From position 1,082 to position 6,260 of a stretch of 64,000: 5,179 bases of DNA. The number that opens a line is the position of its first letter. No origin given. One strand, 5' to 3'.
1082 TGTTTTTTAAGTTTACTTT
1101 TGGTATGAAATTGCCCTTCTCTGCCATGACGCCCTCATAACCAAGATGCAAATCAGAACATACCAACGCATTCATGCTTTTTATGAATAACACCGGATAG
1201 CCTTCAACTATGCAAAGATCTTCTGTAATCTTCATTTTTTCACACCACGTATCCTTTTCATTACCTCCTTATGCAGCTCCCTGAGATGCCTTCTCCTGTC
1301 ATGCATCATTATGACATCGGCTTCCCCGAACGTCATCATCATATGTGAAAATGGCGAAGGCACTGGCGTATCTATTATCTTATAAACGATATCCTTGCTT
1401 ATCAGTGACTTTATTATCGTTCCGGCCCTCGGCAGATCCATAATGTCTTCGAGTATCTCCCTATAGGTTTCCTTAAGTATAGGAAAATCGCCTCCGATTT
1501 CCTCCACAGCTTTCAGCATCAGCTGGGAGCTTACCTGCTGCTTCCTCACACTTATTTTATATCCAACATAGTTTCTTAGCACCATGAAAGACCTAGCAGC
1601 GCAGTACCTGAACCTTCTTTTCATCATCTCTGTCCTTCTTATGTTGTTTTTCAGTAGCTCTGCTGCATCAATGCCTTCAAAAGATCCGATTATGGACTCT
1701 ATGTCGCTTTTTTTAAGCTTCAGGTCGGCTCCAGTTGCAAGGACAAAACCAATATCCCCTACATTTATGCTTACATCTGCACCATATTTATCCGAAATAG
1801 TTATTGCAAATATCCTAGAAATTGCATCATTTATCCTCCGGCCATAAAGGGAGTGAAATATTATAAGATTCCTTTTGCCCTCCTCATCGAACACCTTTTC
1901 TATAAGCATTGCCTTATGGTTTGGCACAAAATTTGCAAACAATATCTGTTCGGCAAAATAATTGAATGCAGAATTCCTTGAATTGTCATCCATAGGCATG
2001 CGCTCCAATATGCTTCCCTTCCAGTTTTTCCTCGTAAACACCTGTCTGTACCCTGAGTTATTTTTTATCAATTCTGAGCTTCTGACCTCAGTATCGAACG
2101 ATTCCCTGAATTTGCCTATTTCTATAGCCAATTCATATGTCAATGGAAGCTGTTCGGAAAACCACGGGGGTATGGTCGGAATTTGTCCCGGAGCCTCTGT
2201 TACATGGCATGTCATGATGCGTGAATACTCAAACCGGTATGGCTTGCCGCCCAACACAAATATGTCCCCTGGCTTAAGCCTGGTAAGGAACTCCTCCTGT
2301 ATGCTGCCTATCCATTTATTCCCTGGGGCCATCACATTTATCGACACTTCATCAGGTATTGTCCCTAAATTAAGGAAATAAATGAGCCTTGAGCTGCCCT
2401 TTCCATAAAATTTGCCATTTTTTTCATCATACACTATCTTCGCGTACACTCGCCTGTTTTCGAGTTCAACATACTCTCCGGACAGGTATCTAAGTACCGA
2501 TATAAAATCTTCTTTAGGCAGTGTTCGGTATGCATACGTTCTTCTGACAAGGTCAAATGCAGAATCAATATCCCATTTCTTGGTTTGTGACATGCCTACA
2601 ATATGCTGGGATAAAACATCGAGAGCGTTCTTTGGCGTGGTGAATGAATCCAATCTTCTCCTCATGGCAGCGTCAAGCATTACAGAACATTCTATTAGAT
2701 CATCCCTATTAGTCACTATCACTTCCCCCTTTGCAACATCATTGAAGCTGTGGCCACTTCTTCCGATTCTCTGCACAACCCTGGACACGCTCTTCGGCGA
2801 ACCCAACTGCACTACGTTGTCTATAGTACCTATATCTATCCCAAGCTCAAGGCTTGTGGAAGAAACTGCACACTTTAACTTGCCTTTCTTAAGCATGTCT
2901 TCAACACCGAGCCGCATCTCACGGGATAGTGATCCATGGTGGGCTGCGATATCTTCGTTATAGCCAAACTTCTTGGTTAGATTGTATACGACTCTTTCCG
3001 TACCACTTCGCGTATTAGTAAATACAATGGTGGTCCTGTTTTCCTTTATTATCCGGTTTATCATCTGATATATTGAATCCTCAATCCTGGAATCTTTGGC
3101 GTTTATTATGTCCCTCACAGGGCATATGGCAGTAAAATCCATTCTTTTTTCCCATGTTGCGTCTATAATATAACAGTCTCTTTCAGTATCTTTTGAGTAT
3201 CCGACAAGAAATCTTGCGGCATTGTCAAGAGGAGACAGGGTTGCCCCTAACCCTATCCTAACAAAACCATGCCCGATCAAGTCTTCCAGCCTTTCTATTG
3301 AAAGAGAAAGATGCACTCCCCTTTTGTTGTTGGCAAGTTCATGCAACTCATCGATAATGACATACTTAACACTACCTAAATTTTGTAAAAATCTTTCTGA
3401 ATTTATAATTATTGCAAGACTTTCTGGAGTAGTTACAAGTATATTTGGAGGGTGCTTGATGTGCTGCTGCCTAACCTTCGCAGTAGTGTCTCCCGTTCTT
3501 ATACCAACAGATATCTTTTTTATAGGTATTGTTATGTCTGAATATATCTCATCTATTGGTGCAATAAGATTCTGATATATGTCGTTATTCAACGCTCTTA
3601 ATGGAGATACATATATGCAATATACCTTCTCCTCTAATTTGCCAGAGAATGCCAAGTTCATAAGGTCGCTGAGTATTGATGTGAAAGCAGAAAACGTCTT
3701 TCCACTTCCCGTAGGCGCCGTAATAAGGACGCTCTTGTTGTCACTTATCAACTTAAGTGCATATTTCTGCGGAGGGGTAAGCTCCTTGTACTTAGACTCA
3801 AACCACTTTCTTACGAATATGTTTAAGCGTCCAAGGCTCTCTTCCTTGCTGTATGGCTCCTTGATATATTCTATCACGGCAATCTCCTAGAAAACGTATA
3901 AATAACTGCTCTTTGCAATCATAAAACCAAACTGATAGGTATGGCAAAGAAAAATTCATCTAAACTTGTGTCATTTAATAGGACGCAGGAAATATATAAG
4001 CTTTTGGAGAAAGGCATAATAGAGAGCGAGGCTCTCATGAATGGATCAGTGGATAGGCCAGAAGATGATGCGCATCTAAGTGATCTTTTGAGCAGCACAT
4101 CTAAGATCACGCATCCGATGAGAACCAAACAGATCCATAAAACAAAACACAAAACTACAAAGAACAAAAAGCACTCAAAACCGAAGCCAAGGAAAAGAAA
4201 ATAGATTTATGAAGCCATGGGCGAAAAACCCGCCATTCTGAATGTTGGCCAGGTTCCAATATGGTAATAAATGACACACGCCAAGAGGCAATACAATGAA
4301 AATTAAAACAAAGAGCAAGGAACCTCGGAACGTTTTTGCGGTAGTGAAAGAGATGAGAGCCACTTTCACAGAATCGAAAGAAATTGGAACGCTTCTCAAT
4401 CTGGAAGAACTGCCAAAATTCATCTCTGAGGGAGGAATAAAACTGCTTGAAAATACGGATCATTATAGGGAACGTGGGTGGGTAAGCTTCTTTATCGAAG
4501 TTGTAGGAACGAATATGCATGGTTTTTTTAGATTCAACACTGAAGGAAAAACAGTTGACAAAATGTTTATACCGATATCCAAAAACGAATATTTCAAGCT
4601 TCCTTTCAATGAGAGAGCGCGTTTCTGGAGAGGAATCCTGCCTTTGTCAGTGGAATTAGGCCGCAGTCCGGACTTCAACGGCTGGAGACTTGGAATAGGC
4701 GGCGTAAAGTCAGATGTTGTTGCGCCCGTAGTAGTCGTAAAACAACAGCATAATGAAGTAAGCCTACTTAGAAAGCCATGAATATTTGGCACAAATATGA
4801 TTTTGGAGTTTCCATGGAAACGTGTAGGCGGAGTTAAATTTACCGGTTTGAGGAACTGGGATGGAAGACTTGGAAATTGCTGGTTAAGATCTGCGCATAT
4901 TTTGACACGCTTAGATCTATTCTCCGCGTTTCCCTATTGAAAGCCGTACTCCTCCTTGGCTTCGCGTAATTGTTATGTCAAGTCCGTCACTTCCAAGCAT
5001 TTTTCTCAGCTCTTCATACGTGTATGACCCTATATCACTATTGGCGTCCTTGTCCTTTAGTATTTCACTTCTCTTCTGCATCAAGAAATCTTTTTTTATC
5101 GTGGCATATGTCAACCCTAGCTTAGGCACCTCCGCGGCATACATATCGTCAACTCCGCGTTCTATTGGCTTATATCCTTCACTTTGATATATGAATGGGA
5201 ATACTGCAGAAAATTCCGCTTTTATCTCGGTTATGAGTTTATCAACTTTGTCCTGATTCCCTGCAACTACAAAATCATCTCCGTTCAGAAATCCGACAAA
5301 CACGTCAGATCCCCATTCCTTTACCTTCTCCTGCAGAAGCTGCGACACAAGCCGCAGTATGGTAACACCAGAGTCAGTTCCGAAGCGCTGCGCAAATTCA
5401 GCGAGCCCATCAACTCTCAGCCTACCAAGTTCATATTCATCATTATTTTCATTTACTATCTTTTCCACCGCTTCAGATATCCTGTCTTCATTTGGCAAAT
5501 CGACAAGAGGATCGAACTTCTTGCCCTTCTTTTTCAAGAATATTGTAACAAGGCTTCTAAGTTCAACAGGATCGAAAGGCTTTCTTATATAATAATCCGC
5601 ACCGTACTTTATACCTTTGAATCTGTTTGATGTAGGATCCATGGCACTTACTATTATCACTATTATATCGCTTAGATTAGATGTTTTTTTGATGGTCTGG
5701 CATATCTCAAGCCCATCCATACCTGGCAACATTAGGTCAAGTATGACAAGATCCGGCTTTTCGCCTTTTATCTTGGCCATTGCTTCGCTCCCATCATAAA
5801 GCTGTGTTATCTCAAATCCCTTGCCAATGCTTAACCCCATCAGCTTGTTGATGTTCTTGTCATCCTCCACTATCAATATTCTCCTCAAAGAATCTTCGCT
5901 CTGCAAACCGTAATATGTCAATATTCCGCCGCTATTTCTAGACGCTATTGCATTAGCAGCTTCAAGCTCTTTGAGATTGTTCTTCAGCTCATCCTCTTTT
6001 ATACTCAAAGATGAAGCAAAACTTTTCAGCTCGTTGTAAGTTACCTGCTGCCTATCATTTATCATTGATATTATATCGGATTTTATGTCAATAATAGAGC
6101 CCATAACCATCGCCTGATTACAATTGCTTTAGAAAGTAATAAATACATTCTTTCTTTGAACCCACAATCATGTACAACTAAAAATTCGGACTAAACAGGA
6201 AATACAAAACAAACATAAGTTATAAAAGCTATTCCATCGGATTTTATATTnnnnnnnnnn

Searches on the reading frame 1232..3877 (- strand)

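Call 17: search_protein_families(library=pfam, proteins=[window:1232-3877:-], max_evalue=0.001)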
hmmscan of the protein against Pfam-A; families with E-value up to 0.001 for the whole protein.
window:1232-3877:- (881 aa): 5 families
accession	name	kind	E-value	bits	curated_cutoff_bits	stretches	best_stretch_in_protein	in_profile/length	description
PF08494.16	DEAD_assoc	-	2.8e-51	174.5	23.5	1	651-844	1-191/191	DEAD/H associated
PF19306.5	WH_Lhr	-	9.7e-34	116.6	27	1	406-565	5-164/168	Large helicase-related protein, winged helix domain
PF00270.35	DEAD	-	2.3e-29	102.7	26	1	34-215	1-161/167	DEAD/DEAH box helicase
PF00271.37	Helicase_C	-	2.3e-17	63.7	23.5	1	271-375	4-107/110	Helicase conserved C-terminal domain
PF04851.21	ResIII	-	9.4e-10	39.1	22.5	1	32-214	3-162/164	Type III restriction enzyme, res subunit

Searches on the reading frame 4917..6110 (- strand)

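Call 17: search_protein_families(library=pfam, proteins=[window:4917-6110:-], max_evalue=0.001)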
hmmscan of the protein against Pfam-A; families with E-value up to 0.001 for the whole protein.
window:4917-6110:- (397 aa): 1 family
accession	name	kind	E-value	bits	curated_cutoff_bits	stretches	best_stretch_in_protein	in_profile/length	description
PF00072.30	Response_reg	-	1.5e-25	90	30.2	1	78-188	1-110/111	Response regulator receiver domain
